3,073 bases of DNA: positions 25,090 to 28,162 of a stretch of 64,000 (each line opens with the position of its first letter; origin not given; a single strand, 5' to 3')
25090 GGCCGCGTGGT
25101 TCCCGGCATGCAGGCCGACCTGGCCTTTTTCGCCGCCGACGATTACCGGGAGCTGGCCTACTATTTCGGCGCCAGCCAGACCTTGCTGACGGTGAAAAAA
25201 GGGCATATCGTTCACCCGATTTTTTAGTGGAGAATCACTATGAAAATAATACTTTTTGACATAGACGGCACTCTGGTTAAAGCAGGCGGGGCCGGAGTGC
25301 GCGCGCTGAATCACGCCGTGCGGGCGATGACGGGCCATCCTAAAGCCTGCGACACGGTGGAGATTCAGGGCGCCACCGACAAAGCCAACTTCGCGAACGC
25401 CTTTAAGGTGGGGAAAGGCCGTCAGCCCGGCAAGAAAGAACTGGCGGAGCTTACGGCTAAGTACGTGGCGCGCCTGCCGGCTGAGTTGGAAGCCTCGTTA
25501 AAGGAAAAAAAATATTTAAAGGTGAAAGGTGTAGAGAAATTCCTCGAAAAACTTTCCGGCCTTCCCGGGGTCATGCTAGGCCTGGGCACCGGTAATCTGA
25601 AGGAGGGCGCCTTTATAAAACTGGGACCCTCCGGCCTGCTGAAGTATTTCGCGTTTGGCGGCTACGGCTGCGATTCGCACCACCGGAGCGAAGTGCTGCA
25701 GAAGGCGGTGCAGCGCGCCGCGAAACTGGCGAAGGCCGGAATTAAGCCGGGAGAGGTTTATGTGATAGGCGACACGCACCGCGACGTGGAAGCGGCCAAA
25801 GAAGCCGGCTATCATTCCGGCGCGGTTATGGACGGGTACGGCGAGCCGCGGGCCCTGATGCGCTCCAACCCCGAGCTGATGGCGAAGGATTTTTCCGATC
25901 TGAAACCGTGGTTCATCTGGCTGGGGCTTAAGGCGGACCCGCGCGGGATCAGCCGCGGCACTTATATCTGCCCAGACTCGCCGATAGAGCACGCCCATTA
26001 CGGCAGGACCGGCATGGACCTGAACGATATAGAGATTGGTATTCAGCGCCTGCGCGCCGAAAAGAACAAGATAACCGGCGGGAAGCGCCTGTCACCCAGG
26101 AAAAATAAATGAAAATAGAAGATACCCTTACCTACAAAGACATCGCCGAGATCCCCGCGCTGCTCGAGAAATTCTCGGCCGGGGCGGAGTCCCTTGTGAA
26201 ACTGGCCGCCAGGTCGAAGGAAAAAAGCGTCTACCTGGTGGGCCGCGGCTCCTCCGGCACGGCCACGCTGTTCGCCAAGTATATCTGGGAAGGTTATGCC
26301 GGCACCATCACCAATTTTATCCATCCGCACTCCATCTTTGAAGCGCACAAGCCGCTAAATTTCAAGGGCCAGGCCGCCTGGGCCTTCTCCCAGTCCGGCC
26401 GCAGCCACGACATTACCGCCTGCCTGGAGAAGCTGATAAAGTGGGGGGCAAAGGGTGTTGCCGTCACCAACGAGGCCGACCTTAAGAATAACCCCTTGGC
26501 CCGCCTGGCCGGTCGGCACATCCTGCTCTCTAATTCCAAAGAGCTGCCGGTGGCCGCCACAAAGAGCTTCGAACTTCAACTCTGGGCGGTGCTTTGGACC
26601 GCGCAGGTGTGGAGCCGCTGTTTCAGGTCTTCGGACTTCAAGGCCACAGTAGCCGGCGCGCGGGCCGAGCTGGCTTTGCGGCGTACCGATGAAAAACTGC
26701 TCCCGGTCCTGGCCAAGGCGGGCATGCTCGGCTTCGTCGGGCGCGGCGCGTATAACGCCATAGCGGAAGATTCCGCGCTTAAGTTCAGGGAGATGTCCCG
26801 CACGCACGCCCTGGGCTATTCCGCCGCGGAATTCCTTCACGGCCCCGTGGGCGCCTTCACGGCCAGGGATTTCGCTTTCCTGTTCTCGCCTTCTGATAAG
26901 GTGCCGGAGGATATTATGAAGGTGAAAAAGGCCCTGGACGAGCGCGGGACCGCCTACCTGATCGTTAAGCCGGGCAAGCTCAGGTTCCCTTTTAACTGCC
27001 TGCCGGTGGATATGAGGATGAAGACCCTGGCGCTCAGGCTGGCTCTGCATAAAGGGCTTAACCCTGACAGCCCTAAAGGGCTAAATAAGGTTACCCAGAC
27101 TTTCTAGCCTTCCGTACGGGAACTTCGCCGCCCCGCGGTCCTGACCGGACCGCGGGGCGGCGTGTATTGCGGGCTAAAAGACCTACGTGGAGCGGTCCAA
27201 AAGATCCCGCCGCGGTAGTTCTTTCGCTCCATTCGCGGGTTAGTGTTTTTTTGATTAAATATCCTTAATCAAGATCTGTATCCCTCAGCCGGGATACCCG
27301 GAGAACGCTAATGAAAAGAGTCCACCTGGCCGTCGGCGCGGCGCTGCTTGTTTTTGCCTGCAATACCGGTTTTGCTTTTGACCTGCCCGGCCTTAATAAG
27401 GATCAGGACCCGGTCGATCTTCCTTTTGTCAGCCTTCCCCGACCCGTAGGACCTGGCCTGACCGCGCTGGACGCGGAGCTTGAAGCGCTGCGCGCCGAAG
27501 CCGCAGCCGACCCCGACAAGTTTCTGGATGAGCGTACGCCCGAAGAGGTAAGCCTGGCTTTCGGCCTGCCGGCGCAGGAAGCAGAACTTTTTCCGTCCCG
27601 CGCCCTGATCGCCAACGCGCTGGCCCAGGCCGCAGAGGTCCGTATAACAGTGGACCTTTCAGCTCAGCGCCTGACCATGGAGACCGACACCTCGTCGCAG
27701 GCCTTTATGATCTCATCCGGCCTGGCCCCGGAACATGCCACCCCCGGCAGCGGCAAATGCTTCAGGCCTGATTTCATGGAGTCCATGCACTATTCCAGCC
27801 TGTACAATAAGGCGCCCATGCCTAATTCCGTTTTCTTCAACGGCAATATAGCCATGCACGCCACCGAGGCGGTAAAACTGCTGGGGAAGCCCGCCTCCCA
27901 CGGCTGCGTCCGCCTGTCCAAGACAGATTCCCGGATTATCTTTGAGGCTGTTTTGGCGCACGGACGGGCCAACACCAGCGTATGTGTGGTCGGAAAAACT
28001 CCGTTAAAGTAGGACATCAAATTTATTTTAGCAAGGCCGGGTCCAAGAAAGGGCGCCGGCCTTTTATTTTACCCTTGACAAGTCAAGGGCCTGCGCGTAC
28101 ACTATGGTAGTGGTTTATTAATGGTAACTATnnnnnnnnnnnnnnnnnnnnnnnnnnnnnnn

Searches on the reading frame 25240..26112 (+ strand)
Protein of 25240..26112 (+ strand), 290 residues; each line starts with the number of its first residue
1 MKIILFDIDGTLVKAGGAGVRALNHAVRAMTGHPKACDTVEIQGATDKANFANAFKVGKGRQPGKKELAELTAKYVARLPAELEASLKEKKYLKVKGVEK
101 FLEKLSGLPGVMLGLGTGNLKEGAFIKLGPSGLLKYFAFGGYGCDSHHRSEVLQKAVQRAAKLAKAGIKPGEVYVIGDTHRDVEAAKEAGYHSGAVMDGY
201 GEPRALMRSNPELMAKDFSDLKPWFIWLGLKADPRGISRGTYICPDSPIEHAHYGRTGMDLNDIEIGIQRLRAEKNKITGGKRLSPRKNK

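Call 8: search_protein_families(library=pfam, proteins=[window:25240-26112:+], max_evalue=0.00001)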
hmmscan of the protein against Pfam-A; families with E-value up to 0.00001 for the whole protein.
window:25240-26112:+ (290 aa): 4 families
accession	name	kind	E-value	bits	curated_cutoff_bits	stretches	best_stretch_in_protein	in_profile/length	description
PF00702.32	Hydrolase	-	9.9e-15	55.9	26.4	1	1-190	1-191/191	haloacid dehalogenase-like hydrolase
PF13419.12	HAD_2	-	4.1e-14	53.5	23.8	1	4-196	1-178/178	Haloacid dehalogenase-like hydrolase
PF13242.12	Hydrolase_like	-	8.7e-10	38.8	22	1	163-221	14-75/75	HAD-hyrolase-like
PF12710.13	HAD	-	2.8e-06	28.3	27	0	4-187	1-189/189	haloacid dehalogenase-like hydrolase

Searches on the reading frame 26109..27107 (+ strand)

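Call 8: search_protein_families(library=pfam, proteins=[window:26109-27107:+], max_evalue=0.00001)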
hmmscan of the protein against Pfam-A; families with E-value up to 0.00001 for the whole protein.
window:26109-27107:+ (332 aa): 1 family
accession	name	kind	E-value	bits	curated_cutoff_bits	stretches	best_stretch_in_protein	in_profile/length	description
PF01380.27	SIS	-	5.8e-24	84.8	25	2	37-161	4-125/131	SIS domain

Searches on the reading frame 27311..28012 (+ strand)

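Call 8: search_protein_families(library=pfam, proteins=[window:27311-28012:+], max_evalue=0.00001)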
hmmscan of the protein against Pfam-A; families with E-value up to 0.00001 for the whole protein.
window:27311-28012:+ (233 aa): 1 family
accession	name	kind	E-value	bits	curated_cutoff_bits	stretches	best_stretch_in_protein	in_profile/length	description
PF03734.19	YkuD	-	2.4e-09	38.4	23.4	1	110-215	2-139/146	L,D-transpeptidase catalytic domain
